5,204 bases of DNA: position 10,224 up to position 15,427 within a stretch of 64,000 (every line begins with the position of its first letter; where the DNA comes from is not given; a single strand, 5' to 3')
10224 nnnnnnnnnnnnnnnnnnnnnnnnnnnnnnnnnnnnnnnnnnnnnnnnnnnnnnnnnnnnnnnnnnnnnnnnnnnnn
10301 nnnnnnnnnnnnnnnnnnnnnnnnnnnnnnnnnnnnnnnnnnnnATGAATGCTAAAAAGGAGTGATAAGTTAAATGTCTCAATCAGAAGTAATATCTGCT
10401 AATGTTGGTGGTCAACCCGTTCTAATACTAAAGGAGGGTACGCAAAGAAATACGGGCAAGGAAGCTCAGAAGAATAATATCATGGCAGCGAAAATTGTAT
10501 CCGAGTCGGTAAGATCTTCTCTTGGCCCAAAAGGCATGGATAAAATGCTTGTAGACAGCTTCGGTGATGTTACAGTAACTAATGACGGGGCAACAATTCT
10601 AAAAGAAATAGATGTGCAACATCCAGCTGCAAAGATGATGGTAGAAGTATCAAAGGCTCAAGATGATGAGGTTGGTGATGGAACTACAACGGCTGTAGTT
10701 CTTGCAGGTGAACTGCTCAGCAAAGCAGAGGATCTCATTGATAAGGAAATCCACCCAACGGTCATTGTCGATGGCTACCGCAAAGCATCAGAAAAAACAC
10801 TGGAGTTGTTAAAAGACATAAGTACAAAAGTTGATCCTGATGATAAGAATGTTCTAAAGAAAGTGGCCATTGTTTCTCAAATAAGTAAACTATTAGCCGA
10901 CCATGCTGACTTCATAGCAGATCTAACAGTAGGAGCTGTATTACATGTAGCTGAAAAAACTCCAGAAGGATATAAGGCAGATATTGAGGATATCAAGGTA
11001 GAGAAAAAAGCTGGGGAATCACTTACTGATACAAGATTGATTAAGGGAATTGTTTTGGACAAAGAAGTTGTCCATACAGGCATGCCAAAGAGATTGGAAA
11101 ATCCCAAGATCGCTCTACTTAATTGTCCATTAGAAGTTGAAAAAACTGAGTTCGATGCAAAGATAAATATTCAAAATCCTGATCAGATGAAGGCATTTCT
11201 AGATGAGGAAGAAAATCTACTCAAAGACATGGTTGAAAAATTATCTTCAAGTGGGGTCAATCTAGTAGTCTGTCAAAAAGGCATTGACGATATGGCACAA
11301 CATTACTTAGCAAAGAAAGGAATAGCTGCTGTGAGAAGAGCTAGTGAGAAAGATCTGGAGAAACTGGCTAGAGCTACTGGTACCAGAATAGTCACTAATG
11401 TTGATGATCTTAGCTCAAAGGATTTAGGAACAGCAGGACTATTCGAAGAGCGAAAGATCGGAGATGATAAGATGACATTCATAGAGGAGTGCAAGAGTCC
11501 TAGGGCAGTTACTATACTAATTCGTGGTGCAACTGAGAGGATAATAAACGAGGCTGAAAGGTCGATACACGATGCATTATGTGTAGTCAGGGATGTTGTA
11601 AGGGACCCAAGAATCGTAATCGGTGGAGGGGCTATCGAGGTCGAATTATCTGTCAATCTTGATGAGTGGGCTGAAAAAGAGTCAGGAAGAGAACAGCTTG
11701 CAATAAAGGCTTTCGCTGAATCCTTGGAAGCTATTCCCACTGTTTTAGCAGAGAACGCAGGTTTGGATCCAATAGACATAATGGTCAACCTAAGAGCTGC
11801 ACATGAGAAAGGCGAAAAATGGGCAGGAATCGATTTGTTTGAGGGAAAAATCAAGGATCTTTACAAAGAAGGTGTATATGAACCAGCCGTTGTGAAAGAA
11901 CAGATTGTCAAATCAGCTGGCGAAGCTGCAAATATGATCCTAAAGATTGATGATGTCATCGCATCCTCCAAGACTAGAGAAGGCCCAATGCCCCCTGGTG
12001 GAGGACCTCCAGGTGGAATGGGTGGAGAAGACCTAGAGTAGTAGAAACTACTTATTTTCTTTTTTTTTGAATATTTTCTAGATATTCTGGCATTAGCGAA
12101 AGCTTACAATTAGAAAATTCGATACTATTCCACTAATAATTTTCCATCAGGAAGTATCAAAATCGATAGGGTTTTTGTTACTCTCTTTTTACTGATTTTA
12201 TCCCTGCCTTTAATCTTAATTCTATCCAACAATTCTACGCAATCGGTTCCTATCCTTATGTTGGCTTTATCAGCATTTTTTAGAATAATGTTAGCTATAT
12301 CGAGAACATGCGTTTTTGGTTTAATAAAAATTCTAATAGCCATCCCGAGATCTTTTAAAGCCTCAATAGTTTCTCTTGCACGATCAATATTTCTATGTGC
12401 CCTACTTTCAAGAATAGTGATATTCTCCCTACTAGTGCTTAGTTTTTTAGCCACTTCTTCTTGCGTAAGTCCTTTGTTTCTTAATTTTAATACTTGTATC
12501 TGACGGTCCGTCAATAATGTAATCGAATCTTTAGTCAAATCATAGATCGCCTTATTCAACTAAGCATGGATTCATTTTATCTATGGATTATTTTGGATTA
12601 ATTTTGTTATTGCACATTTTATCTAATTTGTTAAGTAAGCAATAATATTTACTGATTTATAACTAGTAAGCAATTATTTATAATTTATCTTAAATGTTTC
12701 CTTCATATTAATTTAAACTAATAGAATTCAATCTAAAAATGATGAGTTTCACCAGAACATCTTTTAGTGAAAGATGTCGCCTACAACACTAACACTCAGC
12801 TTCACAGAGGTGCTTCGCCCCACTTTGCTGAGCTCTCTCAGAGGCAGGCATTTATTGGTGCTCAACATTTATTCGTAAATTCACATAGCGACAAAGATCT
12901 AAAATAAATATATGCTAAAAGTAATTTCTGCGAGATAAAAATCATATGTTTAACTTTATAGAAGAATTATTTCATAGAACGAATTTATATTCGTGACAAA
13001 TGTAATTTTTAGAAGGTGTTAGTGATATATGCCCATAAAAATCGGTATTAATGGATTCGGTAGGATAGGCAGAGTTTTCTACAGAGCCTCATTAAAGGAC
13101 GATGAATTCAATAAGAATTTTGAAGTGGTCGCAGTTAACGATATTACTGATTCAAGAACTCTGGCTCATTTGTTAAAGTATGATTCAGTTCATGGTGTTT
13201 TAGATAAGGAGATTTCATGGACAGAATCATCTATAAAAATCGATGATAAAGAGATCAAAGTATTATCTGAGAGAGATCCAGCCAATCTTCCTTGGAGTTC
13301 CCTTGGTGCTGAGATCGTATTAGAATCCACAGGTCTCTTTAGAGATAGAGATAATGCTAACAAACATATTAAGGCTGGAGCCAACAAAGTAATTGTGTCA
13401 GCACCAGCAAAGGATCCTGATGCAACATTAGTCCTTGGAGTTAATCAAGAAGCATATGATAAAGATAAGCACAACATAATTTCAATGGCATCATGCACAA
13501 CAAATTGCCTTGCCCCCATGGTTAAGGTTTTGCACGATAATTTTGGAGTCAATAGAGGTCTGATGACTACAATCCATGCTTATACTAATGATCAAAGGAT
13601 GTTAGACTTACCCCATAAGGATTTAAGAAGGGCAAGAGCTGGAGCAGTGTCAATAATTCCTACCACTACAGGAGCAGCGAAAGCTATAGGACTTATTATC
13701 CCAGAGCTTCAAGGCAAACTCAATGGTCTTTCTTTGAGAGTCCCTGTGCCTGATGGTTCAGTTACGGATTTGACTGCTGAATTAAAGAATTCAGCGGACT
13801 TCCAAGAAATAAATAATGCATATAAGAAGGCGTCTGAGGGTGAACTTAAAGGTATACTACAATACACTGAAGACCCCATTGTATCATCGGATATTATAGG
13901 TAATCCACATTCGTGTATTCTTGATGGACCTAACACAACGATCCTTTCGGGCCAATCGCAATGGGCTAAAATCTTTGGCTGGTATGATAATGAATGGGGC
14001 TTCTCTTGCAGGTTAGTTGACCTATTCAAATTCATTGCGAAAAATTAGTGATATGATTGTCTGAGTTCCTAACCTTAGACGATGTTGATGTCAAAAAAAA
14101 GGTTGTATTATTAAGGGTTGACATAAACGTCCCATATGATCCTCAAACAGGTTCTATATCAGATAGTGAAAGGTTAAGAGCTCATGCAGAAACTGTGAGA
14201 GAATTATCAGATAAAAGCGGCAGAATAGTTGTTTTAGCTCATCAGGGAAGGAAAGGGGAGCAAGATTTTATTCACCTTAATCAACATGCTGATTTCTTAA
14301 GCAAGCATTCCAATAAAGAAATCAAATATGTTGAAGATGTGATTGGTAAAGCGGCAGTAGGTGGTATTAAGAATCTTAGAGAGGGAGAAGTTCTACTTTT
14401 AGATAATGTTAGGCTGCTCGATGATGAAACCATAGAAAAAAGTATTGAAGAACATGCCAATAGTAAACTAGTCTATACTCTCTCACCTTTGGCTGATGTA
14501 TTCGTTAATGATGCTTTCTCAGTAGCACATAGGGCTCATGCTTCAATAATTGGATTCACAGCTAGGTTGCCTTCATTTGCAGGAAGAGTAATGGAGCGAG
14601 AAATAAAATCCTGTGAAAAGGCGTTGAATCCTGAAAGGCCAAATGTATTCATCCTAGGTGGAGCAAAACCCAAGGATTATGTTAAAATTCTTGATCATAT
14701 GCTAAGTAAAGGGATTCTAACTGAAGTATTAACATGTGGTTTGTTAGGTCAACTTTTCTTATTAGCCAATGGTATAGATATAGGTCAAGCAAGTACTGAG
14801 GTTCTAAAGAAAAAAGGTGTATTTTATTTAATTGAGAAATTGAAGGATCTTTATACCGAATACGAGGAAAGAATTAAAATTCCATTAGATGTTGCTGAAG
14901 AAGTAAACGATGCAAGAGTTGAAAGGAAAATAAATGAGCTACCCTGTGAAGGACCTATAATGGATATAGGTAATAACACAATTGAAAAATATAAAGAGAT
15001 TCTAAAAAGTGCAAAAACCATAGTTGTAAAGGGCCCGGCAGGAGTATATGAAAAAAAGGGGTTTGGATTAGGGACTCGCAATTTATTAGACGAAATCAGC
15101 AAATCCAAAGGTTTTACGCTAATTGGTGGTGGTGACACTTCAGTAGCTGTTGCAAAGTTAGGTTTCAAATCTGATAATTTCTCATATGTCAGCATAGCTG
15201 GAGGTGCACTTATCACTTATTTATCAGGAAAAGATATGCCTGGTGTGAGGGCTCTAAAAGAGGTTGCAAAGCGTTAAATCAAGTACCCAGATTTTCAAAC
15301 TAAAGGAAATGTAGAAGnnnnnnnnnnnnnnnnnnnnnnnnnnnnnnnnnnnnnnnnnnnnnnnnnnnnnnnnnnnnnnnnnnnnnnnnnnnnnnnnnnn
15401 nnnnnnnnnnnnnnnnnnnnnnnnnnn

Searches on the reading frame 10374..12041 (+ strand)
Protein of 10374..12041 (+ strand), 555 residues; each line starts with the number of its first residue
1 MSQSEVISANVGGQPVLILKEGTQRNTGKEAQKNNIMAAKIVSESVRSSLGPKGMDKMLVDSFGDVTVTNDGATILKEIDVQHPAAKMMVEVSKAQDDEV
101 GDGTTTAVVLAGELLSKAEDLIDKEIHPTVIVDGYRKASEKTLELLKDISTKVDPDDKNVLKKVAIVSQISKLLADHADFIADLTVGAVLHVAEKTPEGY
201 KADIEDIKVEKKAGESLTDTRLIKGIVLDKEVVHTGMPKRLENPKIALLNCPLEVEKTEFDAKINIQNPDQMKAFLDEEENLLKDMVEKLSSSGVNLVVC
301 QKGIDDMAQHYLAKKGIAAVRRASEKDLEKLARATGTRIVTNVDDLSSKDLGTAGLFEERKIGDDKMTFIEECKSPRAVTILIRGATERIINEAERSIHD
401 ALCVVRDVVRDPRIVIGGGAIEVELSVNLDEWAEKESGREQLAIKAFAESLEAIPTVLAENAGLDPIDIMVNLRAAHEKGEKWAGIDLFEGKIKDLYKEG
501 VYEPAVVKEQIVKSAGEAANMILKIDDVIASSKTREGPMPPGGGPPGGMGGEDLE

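Call 63: search_protein_families(library=pfam, proteins=[window:10374-12041:+], max_evalue=0.00001)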
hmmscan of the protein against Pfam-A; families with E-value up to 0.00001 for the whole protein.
window:10374-12041:+ (555 aa): 1 family
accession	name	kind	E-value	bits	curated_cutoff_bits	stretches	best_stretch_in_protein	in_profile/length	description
PF00118.29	Cpn60_TCP1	-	7.3e-198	658.6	34.3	1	42-531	1-488/490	TCP-1/cpn60 chaperonin family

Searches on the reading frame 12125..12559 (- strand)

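Call 63: search_protein_families(library=pfam, proteins=[window:12125-12559:-], max_evalue=0.00001)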
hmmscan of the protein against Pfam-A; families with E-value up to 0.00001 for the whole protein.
window:12125-12559:- (144 aa): 2 families
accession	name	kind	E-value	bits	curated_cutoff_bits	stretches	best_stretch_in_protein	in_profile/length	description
PF14601.11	TFX_C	-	7.4e-16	58.3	27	1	61-143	1-83/83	DNA_binding protein, TFX, C-term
PF04545.22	Sigma70_r4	-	4.2e-07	29.8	24.1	1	16-57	5-47/50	Sigma-70, region 4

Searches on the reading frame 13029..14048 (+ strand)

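Call 63: search_protein_families(library=pfam, proteins=[window:13029-14048:+], max_evalue=0.00001)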
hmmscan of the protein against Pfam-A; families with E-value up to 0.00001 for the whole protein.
window:13029-14048:+ (339 aa): 2 families
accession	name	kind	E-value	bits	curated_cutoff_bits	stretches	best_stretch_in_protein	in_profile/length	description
PF02800.25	Gp_dh_C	-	3.8e-62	209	24.4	1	161-319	1-158/158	Glyceraldehyde 3-phosphate dehydrogenase, C-terminal domain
PF00044.30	Gp_dh_N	-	7.8e-37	126.1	31.7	1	3-106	1-100/101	Glyceraldehyde 3-phosphate dehydrogenase, NAD binding domain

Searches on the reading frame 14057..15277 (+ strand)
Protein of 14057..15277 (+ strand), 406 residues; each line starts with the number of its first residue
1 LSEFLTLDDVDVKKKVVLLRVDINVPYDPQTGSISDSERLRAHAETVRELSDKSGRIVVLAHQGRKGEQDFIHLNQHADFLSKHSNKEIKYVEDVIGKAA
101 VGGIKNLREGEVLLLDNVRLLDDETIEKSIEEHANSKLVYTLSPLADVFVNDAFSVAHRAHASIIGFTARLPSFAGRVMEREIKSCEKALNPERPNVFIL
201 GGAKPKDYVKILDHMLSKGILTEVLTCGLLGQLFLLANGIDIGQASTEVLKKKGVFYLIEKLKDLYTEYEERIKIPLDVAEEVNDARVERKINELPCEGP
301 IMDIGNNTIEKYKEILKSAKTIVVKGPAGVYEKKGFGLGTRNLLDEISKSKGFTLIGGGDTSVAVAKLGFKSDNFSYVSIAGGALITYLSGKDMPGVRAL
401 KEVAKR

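Call 63: search_protein_families(library=pfam, proteins=[window:14057-15277:+], max_evalue=0.00001)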
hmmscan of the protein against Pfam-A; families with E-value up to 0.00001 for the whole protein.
window:14057-15277:+ (406 aa): 1 family
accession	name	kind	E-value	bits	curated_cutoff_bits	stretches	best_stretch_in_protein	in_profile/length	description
PF00162.24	PGK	-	2.5e-111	372.8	27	1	7-392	1-379/379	Phosphoglycerate kinase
